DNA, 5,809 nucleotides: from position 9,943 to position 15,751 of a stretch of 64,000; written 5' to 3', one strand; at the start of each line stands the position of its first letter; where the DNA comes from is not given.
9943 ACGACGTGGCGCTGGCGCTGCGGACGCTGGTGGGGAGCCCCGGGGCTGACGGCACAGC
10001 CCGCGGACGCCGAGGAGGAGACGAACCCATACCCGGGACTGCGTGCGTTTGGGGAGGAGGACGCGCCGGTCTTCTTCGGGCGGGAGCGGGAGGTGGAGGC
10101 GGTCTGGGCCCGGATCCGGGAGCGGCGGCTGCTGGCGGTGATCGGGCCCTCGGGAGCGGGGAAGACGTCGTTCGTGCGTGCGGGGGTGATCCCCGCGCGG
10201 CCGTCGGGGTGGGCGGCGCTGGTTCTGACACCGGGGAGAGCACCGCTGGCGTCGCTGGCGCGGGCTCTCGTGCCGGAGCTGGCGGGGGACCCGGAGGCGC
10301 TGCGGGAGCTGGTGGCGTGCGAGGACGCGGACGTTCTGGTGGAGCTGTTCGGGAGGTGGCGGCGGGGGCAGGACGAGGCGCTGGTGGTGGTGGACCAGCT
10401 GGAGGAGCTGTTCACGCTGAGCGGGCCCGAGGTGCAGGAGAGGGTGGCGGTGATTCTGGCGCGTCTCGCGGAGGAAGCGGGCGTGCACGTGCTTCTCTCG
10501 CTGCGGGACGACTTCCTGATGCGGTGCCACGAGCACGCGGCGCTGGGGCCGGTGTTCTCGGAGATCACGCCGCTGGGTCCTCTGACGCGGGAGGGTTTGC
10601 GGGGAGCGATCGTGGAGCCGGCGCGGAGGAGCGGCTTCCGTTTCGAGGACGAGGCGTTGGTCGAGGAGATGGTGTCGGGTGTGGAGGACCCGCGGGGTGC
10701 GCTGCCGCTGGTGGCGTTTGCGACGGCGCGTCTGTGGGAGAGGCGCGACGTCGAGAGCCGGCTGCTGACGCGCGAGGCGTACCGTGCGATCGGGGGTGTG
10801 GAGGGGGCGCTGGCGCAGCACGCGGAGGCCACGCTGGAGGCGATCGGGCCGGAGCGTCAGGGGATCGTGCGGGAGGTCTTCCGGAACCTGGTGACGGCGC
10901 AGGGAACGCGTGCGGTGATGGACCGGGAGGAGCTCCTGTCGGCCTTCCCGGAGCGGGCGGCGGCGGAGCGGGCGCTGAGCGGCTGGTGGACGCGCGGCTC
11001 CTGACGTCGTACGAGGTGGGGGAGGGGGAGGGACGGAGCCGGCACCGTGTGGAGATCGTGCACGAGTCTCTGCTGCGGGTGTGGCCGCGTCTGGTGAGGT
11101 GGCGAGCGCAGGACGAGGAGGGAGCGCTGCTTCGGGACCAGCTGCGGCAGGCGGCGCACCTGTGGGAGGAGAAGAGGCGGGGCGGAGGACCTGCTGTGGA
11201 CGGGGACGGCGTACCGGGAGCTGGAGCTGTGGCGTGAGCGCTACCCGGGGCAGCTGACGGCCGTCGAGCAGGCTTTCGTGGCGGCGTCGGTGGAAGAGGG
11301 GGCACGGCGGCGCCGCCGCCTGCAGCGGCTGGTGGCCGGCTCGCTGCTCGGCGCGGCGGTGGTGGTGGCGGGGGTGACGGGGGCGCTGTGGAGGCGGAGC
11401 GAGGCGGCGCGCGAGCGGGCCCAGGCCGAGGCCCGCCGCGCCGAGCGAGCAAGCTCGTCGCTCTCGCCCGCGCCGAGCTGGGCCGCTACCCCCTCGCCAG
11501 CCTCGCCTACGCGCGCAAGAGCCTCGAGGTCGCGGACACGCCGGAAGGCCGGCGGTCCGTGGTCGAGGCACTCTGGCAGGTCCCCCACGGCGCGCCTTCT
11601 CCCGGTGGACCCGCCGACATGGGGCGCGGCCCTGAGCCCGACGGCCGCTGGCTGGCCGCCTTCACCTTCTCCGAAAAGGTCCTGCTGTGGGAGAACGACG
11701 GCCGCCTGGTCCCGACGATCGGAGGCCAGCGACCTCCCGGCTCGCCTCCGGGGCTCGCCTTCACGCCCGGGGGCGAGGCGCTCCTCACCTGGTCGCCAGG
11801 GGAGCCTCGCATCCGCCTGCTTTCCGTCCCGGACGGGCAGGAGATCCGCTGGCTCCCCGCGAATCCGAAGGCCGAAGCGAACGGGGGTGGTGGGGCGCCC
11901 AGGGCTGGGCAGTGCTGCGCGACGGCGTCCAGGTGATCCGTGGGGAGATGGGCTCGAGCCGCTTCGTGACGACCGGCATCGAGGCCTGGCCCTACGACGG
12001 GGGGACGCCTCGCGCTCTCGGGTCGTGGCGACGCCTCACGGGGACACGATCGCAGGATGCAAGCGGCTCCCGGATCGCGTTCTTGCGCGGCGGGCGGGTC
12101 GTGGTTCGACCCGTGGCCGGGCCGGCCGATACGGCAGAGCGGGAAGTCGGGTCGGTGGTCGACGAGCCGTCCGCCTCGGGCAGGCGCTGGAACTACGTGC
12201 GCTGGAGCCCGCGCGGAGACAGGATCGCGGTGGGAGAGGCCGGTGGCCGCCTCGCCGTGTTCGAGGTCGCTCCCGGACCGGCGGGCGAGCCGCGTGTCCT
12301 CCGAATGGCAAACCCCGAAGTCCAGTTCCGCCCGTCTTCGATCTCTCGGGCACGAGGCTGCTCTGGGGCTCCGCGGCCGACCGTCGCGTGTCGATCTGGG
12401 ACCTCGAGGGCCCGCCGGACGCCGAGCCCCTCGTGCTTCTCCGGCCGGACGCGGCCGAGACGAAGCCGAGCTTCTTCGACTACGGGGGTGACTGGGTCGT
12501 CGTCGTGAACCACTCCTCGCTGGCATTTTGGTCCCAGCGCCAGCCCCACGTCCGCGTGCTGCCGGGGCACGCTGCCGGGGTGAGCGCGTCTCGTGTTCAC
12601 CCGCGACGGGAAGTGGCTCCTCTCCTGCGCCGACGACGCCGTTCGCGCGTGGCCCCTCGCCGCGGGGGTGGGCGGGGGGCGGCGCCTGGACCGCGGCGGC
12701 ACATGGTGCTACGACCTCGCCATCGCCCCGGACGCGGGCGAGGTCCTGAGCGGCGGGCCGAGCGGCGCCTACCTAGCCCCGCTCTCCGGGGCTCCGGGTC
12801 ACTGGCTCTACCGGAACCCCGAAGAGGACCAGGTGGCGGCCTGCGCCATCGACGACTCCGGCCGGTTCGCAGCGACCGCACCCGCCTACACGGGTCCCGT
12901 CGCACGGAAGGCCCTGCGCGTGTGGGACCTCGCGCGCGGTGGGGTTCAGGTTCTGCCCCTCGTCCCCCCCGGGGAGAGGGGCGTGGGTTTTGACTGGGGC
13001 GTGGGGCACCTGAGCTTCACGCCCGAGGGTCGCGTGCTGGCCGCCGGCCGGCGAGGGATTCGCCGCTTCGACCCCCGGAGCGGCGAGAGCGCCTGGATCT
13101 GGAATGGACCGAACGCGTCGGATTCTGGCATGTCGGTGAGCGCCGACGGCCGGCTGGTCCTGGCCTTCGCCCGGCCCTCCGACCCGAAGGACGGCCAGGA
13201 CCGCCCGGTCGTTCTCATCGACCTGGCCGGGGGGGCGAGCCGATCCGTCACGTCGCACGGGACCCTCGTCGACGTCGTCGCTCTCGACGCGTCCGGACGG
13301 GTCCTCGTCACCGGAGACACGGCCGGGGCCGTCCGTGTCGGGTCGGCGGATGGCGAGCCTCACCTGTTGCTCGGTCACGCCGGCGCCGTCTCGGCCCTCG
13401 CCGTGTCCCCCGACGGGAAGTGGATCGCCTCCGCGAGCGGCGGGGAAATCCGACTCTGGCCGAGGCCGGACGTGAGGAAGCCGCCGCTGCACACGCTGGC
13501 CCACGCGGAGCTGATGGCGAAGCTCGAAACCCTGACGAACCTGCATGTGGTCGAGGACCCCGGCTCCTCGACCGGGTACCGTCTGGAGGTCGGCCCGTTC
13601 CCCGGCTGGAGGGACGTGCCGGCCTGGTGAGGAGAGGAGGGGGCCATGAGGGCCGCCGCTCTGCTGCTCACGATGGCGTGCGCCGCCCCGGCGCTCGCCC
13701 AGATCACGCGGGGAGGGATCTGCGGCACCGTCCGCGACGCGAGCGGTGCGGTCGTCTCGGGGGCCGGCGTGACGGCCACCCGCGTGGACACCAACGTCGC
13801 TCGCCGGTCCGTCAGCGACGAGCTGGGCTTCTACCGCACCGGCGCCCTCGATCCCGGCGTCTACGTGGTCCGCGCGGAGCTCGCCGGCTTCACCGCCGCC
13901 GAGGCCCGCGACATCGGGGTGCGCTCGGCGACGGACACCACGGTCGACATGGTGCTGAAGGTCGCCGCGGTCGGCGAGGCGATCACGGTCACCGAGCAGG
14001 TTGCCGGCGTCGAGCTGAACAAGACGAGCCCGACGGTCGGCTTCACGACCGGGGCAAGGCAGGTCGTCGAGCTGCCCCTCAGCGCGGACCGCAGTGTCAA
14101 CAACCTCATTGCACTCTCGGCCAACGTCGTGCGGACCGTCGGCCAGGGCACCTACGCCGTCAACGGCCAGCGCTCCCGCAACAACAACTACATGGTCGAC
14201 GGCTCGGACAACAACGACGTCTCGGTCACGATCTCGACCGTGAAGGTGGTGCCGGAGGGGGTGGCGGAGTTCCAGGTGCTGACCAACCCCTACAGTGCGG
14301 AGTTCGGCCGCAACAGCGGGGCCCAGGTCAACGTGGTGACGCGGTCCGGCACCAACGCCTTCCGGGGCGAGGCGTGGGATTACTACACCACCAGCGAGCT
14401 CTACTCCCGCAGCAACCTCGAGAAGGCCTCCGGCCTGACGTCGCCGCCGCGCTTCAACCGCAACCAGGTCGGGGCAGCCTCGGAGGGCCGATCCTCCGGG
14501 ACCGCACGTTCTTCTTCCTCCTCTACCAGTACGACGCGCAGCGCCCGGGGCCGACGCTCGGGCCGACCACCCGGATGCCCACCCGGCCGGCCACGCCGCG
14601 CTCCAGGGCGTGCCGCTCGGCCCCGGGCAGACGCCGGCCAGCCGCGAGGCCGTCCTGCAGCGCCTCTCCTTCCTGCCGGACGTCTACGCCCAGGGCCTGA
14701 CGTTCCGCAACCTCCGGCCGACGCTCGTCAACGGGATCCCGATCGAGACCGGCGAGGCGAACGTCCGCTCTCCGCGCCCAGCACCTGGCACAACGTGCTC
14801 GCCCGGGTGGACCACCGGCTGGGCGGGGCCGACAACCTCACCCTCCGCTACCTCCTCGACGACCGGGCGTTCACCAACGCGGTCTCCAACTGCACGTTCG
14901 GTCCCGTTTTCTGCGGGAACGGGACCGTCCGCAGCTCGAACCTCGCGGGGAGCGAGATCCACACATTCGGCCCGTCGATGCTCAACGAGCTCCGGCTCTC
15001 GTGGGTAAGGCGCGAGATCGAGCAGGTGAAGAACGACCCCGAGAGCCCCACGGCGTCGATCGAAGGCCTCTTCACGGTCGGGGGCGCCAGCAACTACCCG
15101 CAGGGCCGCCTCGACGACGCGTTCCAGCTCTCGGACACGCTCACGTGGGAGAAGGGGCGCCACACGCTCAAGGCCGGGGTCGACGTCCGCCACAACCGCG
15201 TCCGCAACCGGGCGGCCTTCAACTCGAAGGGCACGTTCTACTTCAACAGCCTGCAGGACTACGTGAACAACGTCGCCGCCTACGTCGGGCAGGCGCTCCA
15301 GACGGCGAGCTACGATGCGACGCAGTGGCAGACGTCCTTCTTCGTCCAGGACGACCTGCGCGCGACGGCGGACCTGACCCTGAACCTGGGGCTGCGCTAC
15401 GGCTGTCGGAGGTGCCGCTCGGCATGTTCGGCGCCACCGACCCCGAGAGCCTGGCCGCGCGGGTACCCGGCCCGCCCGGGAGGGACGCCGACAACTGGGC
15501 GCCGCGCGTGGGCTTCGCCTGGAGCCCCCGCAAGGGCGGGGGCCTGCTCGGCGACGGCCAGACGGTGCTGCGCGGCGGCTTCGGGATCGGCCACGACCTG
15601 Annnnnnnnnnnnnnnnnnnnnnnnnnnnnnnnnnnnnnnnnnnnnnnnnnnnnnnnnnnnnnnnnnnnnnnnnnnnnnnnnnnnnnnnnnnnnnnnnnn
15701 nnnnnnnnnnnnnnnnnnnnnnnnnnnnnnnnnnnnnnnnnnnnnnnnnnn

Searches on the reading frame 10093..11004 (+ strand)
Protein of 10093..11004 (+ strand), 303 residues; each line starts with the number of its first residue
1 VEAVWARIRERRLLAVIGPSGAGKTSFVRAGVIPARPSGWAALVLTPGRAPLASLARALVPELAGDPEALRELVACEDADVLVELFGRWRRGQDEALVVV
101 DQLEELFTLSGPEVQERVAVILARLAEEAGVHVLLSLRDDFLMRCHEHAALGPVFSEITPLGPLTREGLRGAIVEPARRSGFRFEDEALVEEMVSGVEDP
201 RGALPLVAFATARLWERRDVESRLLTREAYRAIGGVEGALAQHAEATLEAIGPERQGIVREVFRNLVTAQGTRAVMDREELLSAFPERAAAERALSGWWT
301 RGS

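Call 86: search_protein_families(library=pfam, max_evalue=0.0001, proteins=[window:10093-11004:+])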
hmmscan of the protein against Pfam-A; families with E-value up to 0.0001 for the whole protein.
window:10093-11004:+ (303 aa): 3 families
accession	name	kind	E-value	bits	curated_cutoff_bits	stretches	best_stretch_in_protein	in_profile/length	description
PF20703.3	nSTAND1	-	2.5e-69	235.2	27.1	1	2-284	24-307/379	Novel STAND NTPase 1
PF13401.12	AAA_22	-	7.2e-06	26.8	27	1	9-137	2-122/130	AAA domain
PF13191.12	AAA_16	-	5.4e-05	24.2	32.6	0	8-107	19-145/167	AAA ATPase domain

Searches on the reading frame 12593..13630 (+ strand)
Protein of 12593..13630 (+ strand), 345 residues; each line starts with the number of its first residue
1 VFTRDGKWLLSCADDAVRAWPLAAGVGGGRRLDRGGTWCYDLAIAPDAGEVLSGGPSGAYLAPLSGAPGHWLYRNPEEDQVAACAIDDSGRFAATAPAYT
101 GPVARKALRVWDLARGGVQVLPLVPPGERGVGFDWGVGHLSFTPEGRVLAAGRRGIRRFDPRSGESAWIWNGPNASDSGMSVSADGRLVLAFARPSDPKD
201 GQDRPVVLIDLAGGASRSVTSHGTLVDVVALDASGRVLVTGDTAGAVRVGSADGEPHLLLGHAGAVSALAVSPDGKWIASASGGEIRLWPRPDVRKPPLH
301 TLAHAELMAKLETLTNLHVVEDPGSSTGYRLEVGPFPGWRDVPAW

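Call 86: search_protein_families(library=pfam, max_evalue=0.0001, proteins=[window:12593-13630:+])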
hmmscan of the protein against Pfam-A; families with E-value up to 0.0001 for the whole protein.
window:12593-13630:+ (345 aa): 5 families
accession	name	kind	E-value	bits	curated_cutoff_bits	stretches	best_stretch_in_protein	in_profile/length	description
PF00400.38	WD40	-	1e-13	51.6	27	1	259-289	7-38/39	WD domain, G-beta repeat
PF25174.1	Beta-prop_THOC3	-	1.7e-07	31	305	1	131-289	43-198/272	THOC3 beta-propeller domain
PF25173.1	Beta-prop_WDR3_1st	-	1.8e-06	28.2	154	0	219-289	25-98/184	WDR3 first beta-propeller domain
PF24814.1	WD40_Prp19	-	3.9e-05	23.3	320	0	201-283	26-111/281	Prp19 WD40 domain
PF24817.1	WD40_WDHD1_1st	-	9e-05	22.2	109.9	0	218-289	81-155/291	WDHD1 first WD40 domain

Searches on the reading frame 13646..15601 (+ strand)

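Call 86: search_protein_families(library=pfam, max_evalue=0.0001, proteins=[window:13646-15601:+])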
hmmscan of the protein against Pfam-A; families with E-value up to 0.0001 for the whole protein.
window:13646-15601:+ (651 aa): 3 families
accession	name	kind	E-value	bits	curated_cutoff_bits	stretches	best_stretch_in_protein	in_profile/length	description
PF25183.1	OMP_b-brl_4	-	1.4e-46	159.8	30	2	377-586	150-391/838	Outer membrane beta barrel domain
PF13620.12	CarboxypepD_reg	-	9.2e-16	58.4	32.3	1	25-105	2-82/82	Carboxypeptidase regulatory-like domain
PF00593.30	TonB_dep_Rec_b-barrel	-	6.7e-06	26.7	27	1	439-585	102-193/436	TonB dependent receptor-like, beta-barrel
